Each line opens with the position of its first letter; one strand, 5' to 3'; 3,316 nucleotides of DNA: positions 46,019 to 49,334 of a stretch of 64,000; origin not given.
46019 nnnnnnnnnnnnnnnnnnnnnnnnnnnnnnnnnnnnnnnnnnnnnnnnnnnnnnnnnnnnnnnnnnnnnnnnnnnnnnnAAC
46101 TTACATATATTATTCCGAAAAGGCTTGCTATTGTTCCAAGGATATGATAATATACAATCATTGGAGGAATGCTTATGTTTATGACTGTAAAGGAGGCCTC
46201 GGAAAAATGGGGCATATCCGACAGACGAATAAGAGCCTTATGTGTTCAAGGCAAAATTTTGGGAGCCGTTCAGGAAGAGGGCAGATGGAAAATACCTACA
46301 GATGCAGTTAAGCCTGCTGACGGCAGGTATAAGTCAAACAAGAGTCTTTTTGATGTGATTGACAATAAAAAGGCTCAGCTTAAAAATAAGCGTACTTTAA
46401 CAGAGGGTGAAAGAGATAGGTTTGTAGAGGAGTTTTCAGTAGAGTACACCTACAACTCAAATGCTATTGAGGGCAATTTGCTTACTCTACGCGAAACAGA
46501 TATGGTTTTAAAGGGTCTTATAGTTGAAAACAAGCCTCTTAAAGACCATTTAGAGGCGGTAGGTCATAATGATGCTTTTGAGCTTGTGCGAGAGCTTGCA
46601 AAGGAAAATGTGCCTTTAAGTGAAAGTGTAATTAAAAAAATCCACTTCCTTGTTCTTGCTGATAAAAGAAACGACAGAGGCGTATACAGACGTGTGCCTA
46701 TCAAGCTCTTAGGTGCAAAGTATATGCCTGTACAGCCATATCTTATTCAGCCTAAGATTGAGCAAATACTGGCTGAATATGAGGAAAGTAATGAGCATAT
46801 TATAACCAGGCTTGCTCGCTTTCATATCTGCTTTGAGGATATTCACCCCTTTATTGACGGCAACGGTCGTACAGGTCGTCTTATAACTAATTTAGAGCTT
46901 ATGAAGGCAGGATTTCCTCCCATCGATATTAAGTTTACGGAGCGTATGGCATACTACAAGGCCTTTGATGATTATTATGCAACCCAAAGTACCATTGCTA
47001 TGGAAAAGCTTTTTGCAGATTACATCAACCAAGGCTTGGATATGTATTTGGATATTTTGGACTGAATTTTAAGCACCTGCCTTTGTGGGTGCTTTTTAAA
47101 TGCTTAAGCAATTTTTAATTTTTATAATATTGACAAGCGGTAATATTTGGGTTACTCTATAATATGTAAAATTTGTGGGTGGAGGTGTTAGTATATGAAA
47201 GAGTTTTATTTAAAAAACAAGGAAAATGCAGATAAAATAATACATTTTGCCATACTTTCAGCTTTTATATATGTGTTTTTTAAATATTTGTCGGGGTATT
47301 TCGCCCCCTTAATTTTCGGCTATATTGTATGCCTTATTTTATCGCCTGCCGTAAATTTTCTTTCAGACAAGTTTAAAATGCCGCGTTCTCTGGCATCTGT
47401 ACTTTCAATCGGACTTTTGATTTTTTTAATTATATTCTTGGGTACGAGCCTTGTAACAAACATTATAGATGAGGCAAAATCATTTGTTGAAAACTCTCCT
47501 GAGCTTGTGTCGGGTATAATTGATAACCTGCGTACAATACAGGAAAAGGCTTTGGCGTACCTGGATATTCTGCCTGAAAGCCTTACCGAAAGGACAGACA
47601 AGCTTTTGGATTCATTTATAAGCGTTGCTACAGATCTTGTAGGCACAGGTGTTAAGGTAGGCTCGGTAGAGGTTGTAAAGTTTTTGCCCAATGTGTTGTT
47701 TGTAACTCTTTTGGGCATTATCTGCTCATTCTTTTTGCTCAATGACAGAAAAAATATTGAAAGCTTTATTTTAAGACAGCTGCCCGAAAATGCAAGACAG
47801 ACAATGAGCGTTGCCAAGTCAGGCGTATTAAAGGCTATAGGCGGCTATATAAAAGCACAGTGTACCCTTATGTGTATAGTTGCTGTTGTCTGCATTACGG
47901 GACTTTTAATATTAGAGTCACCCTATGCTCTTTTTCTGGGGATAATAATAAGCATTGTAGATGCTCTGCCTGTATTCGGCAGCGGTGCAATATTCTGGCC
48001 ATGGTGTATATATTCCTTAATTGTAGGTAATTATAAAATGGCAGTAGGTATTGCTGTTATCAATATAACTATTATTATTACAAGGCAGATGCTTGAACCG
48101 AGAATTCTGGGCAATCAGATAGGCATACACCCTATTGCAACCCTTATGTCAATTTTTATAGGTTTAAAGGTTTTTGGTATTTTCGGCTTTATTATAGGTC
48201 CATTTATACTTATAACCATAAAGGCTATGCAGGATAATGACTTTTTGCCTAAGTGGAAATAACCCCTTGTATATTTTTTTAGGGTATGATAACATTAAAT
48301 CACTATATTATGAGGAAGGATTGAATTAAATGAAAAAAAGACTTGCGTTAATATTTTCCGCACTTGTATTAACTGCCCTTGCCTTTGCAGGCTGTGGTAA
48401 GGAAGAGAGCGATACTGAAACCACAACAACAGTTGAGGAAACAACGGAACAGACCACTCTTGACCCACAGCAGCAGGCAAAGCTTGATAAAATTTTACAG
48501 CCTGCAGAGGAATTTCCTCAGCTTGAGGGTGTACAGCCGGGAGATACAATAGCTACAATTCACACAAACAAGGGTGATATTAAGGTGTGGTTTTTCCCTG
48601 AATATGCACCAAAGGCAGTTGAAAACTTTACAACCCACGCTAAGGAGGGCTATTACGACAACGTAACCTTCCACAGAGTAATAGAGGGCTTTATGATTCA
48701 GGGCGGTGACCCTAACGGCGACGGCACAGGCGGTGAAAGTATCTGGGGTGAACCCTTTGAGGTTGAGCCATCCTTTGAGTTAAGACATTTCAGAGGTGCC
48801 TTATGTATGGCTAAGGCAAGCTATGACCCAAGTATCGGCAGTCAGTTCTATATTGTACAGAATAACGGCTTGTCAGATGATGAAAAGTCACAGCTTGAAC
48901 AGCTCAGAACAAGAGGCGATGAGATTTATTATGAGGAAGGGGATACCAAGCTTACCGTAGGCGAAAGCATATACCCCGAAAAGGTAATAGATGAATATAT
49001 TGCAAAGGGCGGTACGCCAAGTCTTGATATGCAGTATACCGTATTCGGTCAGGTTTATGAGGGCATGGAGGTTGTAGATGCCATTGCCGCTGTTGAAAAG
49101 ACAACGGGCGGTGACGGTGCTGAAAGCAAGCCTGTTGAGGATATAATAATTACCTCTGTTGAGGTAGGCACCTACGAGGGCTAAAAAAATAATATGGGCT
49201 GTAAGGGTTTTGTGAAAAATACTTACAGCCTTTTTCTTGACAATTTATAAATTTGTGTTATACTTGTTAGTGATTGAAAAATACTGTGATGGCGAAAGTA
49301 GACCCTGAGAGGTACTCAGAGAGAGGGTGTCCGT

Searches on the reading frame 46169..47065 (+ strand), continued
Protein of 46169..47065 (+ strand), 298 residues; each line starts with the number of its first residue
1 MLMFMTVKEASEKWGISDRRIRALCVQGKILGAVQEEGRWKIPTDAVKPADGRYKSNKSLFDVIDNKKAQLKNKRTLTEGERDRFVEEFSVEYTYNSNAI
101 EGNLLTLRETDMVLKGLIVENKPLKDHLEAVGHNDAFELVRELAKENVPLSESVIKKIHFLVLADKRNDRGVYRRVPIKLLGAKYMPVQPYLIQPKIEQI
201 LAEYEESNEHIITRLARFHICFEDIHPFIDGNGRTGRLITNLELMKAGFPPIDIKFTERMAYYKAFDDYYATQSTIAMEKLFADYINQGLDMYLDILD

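Call 65: search_dna_similar(query=window:46175-47065:+, collection=phages, mode=protein, max_rows=25)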
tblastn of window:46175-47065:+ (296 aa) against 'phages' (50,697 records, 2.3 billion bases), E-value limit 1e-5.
Records with a match: 58; places in all: 59; records where one place covers at least 80% of the query: 2.
Best place of each record, by identity: 60-80% 1; <60% 57.
By first word of the organism name: Streptococcus 32; Bacteriophage 11; Fusobacterium 4; Listeria 2; Brochothrix 2; phage 1; Clostridioides 1; Helicobacter 1; Mycobacterium 1; Dorea 1; and 2 more.
By host as written in the record: - 12; Listeria monocytogenes 2; Streptococcus marmotae HTS5 2; Brochothrix thermosphacta 2; Fusobacterium nucleatum 2; Fusobacterium nucleatum ATCC 10953 2; Streptococcus pyogenes MGAS315 2; Streptococcus porci DSM_23759 1; and 33 more.
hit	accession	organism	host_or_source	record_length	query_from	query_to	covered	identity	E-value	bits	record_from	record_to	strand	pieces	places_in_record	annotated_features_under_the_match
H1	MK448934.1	Streptococcus phage Javan422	Streptococcus porci DSM_23759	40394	1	296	100%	64.5%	1e-128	409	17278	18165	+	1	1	Huntingtin interacting protein E-like protein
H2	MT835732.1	Bacteriophage sp.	human fecal samples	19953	2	267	90%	31.3%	2e-30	126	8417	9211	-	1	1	record has no annotation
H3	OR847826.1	Listeria phage LM 4-11-1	Listeria monocytogenes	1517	83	279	67%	32.6%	3e-20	96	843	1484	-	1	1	record has no annotation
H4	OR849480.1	Listeria phage LM 4-14-1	Listeria monocytogenes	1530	83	279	67%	32.6%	3e-20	96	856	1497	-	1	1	record has no annotation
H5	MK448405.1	Streptococcus satellite phage Javan293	Streptococcus marmotae HTS5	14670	83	289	70%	30.1%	6e-15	81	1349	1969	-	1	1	hypothetical protein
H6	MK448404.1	Streptococcus satellite phage Javan292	Streptococcus marmotae HTS5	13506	83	289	70%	29.8%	2e-15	82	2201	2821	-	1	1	hypothetical protein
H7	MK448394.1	Streptococcus satellite phage Javan277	Streptococcus intermedius ATCC_27335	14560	80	289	71%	28.9%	6e-19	92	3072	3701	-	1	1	hypothetical protein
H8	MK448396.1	Streptococcus satellite phage Javan280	Streptococcus intermedius JTH08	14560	80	289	71%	28.9%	6e-19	92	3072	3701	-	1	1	hypothetical protein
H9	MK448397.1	Streptococcus satellite phage Javan281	Streptococcus intermedius SK54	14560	80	289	71%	28.9%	6e-19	92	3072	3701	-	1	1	hypothetical protein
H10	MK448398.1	Streptococcus satellite phage Javan282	Streptococcus intermedius SRR387763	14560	80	289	71%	28.9%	6e-19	92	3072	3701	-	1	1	hypothetical protein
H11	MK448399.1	Streptococcus satellite phage Javan283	Streptococcus intermedius SRR387765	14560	80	289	71%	28.9%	6e-19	92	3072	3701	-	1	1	hypothetical protein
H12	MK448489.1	Streptococcus satellite phage Javan428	Streptococcus pseudopneumoniae 22725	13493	72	280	71%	28.6%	1e-16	86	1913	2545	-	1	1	hypothetical protein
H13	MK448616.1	Streptococcus satellite phage Javan729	Streptococcus pneumoniae A45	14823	72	280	71%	28.6%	3e-16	84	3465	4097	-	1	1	hypothetical protein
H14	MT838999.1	Bacteriophage sp.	human fecal samples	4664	89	288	68%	29.2%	3e-12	72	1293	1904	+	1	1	record has no annotation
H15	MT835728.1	Bacteriophage sp.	human fecal samples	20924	68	280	72%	27.4%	1e-11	71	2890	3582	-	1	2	record has no annotation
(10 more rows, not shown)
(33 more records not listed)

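Call 67: get_annotated_region(hit=H1, flank=4000)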
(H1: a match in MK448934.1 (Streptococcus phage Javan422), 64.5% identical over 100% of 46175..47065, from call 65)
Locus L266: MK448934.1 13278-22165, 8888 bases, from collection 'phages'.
description: Streptococcus phage Javan422, complete genome.
organism: Streptococcus phage Javan422 (NCBI taxid 2548158)
taxonomy: Viruses; Duplodnaviria; Heunggongvirae; Uroviricota; Caudoviricetes
host: Streptococcus porci DSM_23759; source: -; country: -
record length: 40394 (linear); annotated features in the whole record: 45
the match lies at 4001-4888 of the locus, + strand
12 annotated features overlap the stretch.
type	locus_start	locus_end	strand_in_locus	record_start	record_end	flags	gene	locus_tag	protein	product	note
CDS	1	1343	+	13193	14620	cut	-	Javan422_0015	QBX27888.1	DNA-cytosine methyltransferase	-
CDS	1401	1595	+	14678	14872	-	-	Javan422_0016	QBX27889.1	hypothetical protein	-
CDS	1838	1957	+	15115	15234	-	-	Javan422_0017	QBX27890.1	hypothetical protein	-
CDS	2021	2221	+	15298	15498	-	-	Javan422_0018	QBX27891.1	hypothetical protein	-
CDS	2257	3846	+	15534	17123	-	-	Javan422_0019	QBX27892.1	terminase large subunit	-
CDS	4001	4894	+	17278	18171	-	-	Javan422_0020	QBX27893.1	Huntingtin interacting protein E-like protein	-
CDS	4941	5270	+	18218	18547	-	-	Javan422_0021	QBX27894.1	hypothetical protein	-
CDS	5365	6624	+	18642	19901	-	-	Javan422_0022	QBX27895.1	portal protein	-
CDS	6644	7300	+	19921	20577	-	-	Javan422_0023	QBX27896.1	Clp protease-like protein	-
CDS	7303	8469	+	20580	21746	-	-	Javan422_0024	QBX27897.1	major capsid protein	-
CDS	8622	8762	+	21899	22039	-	-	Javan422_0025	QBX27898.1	hypothetical protein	-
CDS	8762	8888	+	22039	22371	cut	-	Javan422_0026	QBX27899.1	putative head-tail adaptor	-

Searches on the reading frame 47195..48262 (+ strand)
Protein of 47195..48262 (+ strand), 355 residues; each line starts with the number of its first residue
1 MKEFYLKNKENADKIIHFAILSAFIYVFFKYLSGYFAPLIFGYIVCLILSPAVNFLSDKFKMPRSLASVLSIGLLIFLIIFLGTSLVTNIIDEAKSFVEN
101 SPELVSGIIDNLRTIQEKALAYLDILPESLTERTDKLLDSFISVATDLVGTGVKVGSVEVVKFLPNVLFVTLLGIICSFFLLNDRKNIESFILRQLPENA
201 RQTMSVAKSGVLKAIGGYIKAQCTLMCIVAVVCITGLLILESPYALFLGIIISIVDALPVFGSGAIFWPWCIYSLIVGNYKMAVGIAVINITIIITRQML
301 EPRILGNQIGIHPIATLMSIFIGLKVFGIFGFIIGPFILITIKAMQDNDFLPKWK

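Call 3: search_protein_families(library=pfam, proteins=[window:47195-48262:+], max_evalue=0.01)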
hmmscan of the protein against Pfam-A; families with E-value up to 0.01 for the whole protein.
window:47195-48262:+ (355 aa): 1 family
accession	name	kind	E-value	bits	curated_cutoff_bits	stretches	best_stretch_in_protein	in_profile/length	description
PF01594.21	AI-2E_transport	-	3.5e-54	184.6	34.3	1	18-346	7-323/327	AI-2E family transporter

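Call 43: find_encoding_contigs(protein=window:47195-48262:+, flank=6000, max_places=10)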
Protein window:47195-48262:+ (355 aa): 8 contigs read that carry it; 6 places shown.
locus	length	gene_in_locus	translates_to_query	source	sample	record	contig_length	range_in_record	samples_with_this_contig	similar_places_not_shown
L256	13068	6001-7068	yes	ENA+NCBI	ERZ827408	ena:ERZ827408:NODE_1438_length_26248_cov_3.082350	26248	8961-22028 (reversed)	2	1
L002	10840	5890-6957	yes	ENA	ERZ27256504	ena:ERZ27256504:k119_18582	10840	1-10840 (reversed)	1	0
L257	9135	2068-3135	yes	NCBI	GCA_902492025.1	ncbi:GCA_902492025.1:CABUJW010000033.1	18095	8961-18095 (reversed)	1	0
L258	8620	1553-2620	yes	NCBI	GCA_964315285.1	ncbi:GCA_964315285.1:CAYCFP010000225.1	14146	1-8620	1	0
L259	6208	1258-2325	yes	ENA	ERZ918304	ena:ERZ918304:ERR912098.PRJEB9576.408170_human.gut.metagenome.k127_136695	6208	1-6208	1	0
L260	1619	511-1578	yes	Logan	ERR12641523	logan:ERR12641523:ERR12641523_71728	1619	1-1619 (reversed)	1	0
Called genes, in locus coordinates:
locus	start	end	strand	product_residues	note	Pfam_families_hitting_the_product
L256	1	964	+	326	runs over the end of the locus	PF06144:DNA_pol3_delta, PF21694:DNA_pol3_delta_C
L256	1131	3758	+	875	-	PF01326:PPDK_N, PF00391:PEP-utilizers, PF02896:PEP-utilizers_C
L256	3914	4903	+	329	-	PF13280:WYL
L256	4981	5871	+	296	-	PF20038:HTH_59 (faint), PF02661:Fic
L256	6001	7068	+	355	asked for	PF01594:AI-2E_transport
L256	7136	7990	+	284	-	PF00160:Pro_isomerase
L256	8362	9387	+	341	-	PF02912:Phe_tRNA-synt_N, PF01409:tRNA-synt_2d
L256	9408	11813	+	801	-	PF01588:tRNA_bind, PF03483:B3_4, PF03484:B5, PF17759:tRNA_synthFbeta, PF03147:FDX-ACB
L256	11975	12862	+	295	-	PF01418:HTH_6, PF01380:SIS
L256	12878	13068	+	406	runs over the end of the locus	PF00070:Pyr_redox (faint), PF00890:FAD_binding_2 (weak), PF01134:GIDA (faint), PF01266:DAO (faint), PF03486:HI0933_like, PF12831:FAD_oxidored, PF13450:NAD_binding_8 (weak), PF22780:HI0933_like_1st, +3 more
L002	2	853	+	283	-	?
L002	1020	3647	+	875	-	PF01326:PPDK_N, PF00391:PEP-utilizers, PF02896:PEP-utilizers_C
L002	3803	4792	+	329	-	PF13280:WYL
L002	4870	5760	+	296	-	PF20038:HTH_59 (faint), PF02661:Fic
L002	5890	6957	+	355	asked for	PF01594:AI-2E_transport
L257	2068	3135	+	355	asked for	PF01594:AI-2E_transport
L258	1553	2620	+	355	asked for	PF01594:AI-2E_transport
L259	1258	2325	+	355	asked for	PF01594:AI-2E_transport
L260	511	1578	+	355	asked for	PF01594:AI-2E_transport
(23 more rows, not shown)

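Call 46: find_homologous_proteins(query=window:47195-48262:+, max_evalue=1e-40)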
Query window:47195-48262:+ (355 aa): 137 proteins with E <= 1e-40 among 8000 candidates; the best 120 are listed.
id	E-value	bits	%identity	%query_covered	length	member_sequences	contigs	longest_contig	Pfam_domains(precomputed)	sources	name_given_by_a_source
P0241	1.1e-222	757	100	100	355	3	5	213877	PF01594.23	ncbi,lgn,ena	-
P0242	2.4e-164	565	71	100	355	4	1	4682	PF01594.23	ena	-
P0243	4.9e-164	564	70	100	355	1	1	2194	PF01594.23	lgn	-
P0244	8.3e-161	553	68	100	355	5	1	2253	PF01594.23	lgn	-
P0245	5.7e-160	550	68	100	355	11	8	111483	PF01594.23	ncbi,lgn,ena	-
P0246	3.1e-158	545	66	100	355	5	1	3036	PF01594.23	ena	-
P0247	1.0e-155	536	66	100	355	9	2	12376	PF01594.23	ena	-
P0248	2.3e-151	522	65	100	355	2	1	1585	PF01594.23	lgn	-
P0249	4.6e-150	518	63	100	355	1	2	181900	PF01594.23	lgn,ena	-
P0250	5.3e-150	518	64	100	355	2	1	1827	PF01594.23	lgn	-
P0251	1.2e-146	507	62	100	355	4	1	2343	PF01594.23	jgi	jgi:sporulation integral membrane protein YtvI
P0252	6.1e-140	485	67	91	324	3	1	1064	PF01594.23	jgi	jgi:sporulation integral membrane protein YtvI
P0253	1.2e-137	477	70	85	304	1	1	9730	PF01594.23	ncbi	-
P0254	7.3e-128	445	71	79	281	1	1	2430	PF01594.23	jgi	jgi:sporulation integral membrane protein YtvI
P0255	4.8e-124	432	54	100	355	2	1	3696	PF01594.23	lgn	-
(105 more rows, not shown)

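Call 48: find_encoding_contigs(protein=P0245, flank=7000, max_places=3)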
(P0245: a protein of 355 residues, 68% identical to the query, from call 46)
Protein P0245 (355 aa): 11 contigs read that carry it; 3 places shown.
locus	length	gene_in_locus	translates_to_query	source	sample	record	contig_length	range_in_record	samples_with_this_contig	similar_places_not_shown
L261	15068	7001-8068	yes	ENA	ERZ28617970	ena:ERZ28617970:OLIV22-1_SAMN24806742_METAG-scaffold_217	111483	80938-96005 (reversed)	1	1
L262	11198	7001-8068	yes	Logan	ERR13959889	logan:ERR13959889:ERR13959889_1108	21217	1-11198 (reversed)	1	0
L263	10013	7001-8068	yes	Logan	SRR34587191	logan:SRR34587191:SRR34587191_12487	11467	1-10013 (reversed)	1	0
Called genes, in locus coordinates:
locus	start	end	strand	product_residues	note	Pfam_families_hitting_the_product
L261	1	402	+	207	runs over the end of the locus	PF08238:Sel1 (weak)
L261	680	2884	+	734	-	PF22019:GlgB_N, PF02922:CBM_48, PF00128:Alpha-amylase, PF02806:Alpha-amylase_C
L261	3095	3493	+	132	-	PF10604:Polyketide_cyc2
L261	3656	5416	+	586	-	PF05833:NFACT_N, PF05670:NFACT-R_1, PF18297:NFACT-R_2 (weak)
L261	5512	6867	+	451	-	PF03448:MgtE_N, PF00571:CBS, PF01769:MgtE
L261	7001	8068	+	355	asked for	PF01594:AI-2E_transport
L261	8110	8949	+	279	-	PF00160:Pro_isomerase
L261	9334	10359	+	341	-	PF02912:Phe_tRNA-synt_N, PF01409:tRNA-synt_2d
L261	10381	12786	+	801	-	PF01588:tRNA_bind, PF03483:B3_4, PF03484:B5, PF17759:tRNA_synthFbeta, PF03147:FDX-ACB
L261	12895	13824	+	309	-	PF01418:HTH_6, PF01380:SIS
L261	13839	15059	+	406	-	PF00070:Pyr_redox (faint), PF00890:FAD_binding_2, PF01134:GIDA (faint), PF03486:HI0933_like, PF12831:FAD_oxidored, PF07992:Pyr_redox_2 (weak), PF01266:DAO (weak), PF22780:HI0933_like_1st, +2 more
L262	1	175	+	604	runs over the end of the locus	PF01926:MMR_HSR1, PF02421:FeoB_N, PF07670:Gate, PF07664:FeoB_C, PF07670:Gate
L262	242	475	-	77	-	PF12844:HTH_19, PF13560:HTH_31, PF01381:HTH_3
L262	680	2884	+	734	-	PF22019:GlgB_N, PF02922:CBM_48, PF00128:Alpha-amylase, PF02806:Alpha-amylase_C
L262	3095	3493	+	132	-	PF10604:Polyketide_cyc2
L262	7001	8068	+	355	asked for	PF01594:AI-2E_transport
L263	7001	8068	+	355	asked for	PF01594:AI-2E_transport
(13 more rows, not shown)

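Call 49: find_encoding_contigs(protein=P0249, flank=7000, max_places=2)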
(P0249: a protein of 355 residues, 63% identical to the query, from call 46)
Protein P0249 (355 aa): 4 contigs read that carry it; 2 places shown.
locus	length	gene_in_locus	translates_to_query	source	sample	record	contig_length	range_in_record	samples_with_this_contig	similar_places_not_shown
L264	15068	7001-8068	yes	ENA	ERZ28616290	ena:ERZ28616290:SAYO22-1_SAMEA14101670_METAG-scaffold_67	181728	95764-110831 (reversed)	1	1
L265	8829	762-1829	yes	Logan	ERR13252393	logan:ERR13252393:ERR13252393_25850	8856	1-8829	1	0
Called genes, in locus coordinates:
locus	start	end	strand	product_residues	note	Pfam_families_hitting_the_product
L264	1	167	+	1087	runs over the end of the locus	PF18425:CspB_prodomain, PF00082:Peptidase_S8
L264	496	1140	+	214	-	PF25084:LbH_EIF2B (faint), PF25087:GMPPB_C (weak), PF00132:Hexapep, PF14602:Hexapep_2 (weak)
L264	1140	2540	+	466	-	PF00133:tRNA-synt_1 (faint), PF01406:tRNA-synt_1e, PF01921:tRNA-synt_1f (faint), PF09334:tRNA-synt_1g, PF09190:DALR_2, PF23493:CysS_C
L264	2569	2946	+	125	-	PF00636:Ribonuclease_3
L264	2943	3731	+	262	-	PF08032:SpoU_sub_bind, PF00588:SpoU_methylase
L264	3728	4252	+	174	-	PF05991:NYN_YacP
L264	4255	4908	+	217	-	PF04542:Sigma70_r2, PF08281:Sigma70_r4_2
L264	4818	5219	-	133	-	-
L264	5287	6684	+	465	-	PF13306:LRR_5, PF13855:LRR_8 (faint), PF13306:LRR_5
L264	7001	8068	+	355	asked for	PF01594:AI-2E_transport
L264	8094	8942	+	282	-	PF00160:Pro_isomerase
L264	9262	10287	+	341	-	PF02912:Phe_tRNA-synt_N, PF01409:tRNA-synt_2d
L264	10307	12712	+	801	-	PF01588:tRNA_bind, PF03483:B3_4, PF03484:B5, PF17759:tRNA_synthFbeta, PF03147:FDX-ACB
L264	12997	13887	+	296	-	PF01418:HTH_6, PF01380:SIS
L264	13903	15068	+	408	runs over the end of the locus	PF00070:Pyr_redox (faint), PF00890:FAD_binding_2, PF01494:FAD_binding_3 (weak), PF03486:HI0933_like, PF07992:Pyr_redox_2 (weak), PF12831:FAD_oxidored, PF13450:NAD_binding_8 (weak), PF22780:HI0933_like_1st, +3 more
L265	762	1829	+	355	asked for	PF01594:AI-2E_transport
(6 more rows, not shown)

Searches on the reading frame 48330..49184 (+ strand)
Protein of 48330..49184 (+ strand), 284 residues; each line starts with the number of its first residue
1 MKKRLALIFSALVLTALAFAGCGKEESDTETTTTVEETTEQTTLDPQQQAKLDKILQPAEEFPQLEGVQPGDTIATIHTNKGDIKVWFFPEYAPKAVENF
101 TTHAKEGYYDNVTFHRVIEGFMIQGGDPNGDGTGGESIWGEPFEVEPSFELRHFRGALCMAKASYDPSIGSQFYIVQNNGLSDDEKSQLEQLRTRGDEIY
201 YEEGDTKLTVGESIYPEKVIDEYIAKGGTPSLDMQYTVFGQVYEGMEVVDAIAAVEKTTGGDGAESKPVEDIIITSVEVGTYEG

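Call 3: search_protein_families(library=pfam, proteins=[window:48330-49184:+], max_evalue=0.01)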
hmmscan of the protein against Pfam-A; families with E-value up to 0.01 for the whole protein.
window:48330-49184:+ (284 aa): 1 family
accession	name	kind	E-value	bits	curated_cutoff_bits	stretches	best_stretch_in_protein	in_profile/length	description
PF00160.26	Pro_isomerase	-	1.6e-41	142.7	21.7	1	76-279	3-159/159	Cyclophilin type peptidyl-prolyl cis-trans isomerase/CLD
